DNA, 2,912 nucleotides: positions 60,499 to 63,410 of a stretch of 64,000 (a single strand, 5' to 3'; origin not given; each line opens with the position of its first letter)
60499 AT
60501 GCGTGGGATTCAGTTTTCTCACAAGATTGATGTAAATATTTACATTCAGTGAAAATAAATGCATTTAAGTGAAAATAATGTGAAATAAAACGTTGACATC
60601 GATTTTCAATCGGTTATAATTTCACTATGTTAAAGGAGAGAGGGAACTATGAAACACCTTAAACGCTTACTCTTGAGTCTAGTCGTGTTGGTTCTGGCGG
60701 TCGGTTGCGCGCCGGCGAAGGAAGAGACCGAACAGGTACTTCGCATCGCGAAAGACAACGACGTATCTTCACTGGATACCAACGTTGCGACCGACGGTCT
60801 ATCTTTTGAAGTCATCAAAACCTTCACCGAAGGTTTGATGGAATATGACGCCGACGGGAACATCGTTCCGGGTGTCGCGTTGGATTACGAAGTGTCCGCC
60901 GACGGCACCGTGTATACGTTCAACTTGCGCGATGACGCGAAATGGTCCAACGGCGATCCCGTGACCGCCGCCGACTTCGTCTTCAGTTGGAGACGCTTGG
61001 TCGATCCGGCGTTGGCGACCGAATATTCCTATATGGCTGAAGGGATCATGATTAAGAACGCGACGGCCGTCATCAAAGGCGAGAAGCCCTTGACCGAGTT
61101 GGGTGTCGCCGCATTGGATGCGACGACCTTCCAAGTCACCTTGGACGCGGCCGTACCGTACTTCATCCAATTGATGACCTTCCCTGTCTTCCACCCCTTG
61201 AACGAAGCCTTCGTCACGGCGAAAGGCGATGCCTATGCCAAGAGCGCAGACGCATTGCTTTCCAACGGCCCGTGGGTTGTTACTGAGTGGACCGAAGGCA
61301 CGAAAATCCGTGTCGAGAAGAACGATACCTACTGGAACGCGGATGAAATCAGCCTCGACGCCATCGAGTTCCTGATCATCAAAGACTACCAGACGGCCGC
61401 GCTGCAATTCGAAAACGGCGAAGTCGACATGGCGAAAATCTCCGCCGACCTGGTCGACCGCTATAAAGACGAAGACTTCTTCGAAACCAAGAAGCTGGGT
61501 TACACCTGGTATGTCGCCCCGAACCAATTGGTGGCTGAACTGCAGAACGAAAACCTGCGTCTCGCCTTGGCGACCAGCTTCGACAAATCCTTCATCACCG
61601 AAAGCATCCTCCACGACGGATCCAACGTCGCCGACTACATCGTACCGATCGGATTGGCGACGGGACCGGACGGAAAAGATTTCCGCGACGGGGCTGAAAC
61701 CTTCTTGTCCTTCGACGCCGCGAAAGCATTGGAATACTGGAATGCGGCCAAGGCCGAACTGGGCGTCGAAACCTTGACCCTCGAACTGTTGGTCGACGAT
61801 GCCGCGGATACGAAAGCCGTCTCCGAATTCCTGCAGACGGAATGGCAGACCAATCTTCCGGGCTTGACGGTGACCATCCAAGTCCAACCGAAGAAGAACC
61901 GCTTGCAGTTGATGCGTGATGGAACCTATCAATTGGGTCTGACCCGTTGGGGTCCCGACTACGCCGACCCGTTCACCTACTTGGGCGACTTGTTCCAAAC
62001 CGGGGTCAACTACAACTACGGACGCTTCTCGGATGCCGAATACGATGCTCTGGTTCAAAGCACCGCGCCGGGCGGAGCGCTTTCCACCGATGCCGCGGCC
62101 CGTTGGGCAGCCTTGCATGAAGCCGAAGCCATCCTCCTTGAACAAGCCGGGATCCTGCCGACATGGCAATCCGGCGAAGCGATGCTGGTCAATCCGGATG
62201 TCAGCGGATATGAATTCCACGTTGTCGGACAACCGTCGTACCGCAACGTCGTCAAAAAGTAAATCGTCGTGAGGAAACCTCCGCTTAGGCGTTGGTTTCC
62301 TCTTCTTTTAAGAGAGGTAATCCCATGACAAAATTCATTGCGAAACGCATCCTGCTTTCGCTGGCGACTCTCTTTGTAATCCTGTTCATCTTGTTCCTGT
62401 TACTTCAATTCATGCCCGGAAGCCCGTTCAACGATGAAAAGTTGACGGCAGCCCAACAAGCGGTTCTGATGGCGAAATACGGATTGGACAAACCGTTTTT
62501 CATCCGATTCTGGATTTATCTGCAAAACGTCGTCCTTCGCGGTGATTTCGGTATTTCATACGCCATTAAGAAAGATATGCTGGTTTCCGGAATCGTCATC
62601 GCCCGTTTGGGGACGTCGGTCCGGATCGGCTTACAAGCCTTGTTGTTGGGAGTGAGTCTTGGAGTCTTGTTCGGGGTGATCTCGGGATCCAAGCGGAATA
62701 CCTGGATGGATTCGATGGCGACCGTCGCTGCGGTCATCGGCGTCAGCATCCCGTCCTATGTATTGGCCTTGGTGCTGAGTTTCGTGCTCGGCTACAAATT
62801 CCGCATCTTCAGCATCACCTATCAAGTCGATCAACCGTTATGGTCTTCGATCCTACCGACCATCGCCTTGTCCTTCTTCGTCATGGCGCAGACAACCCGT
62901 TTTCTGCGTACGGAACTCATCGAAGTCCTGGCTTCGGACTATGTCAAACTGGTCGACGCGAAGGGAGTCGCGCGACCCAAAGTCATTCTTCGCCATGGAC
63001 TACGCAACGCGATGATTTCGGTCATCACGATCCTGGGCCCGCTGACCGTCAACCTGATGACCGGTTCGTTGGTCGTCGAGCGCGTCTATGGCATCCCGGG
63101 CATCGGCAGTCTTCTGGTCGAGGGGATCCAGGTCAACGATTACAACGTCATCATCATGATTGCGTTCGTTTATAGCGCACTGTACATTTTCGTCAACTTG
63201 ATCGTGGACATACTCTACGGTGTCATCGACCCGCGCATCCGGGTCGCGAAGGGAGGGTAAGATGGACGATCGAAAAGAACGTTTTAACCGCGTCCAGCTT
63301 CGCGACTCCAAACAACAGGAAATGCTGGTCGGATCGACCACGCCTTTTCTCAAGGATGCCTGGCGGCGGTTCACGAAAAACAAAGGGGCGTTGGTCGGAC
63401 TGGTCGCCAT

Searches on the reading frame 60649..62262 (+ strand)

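Call 16: search_protein_families(library=pfam, proteins=[window:60649-62262:+], max_evalue=0.00001)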
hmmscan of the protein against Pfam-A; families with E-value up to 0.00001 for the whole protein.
window:60649-62262:+ (537 aa): 1 family
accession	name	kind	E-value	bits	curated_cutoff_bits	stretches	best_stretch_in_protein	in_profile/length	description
PF00496.27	SBP_bac_5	-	7.3e-77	259.4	32.4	1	71-454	1-366/368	Bacterial extracellular solute-binding proteins, family 5 Middle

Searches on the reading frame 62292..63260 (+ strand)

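Call 16: search_protein_families(library=pfam, proteins=[window:62292-63260:+], max_evalue=0.00001)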
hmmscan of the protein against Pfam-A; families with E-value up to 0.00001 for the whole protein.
window:62292-63260:+ (322 aa): 2 families
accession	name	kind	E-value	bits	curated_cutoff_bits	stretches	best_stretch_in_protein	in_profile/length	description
PF00528.27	BPD_transp_1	-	3.3e-32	112.1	26.4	1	124-317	1-183/184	Binding-protein-dependent transport system inner membrane component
PF19300.4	BPD_transp_1_N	-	5e-07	30.4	23.8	1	12-86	1-78/114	Binding-prot-dependent transport system membrane comp, N-term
